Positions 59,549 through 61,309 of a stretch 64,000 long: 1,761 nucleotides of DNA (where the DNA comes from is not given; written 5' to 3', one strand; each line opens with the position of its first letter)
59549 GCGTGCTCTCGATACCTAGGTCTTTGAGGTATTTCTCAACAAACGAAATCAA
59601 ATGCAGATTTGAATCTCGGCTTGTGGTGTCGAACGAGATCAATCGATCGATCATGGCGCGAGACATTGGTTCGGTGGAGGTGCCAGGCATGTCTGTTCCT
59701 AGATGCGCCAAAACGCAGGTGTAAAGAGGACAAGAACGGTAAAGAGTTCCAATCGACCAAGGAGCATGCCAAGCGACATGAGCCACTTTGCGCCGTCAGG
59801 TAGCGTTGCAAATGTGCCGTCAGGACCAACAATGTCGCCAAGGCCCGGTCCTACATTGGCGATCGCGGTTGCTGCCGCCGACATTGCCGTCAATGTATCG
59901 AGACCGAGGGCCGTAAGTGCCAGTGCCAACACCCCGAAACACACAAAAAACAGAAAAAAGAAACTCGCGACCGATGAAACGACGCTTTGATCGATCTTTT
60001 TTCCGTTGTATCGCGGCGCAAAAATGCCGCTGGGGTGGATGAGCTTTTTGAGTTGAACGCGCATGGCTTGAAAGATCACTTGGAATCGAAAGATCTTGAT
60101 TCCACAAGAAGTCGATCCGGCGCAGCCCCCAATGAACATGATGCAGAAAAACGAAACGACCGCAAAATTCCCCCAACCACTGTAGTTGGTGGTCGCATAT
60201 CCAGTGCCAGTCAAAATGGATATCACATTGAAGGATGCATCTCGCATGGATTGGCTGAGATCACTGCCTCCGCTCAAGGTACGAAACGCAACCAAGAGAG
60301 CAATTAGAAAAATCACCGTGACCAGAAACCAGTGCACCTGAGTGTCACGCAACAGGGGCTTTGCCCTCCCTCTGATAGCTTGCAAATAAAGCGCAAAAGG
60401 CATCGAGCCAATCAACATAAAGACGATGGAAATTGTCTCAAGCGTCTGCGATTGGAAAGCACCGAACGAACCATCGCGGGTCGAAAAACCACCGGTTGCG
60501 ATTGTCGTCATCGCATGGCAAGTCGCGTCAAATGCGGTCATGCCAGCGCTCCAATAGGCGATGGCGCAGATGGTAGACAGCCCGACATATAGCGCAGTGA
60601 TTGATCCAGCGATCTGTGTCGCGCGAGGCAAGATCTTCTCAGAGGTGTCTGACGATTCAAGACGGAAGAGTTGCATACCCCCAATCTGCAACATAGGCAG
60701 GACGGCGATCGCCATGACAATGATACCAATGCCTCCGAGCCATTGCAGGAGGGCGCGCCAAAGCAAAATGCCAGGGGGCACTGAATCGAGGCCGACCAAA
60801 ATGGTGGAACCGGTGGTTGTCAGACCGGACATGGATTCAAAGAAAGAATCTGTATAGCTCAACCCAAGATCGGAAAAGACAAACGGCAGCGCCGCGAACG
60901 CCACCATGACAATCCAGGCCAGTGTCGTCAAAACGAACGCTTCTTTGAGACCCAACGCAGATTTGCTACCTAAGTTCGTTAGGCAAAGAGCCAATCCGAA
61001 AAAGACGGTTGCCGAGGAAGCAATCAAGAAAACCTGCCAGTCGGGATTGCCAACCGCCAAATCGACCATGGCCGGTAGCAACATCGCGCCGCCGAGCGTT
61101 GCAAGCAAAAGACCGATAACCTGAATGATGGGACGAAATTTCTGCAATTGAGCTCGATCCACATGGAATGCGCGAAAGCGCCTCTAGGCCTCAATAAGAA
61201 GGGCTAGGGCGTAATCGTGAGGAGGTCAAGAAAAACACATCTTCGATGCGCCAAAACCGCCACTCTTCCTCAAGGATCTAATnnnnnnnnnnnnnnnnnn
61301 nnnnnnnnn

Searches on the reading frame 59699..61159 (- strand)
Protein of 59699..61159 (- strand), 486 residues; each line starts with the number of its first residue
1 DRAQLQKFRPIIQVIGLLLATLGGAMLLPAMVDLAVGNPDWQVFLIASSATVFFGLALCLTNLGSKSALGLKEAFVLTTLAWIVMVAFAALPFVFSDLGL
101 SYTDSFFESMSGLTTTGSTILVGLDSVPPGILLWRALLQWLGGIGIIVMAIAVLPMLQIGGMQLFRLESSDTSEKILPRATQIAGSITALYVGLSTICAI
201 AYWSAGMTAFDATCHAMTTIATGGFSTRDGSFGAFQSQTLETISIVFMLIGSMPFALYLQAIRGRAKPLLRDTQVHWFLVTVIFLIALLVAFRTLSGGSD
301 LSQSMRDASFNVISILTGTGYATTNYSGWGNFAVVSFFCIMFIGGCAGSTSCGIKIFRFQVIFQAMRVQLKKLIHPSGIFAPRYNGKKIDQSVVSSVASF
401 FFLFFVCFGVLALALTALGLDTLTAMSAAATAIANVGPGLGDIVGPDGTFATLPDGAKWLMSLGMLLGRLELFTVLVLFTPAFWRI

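Call 77: search_protein_families(library=ncbifam, proteins=[window:59699-61159:-], max_evalue=1e-20)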
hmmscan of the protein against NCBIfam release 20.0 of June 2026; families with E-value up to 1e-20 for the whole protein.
window:59699-61159:- (486 aa): 2 families
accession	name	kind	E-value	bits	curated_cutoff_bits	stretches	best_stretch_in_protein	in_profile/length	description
NF008020.0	PRK10750.1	equivalog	3.9e-110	369.2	866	1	7-485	2-482/483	Trk system potassium transporter TrkH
TIGR00933.1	2a38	subfamily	2.5e-95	319.8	331.15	1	89-469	2-391/391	TrkH family potassium uptake protein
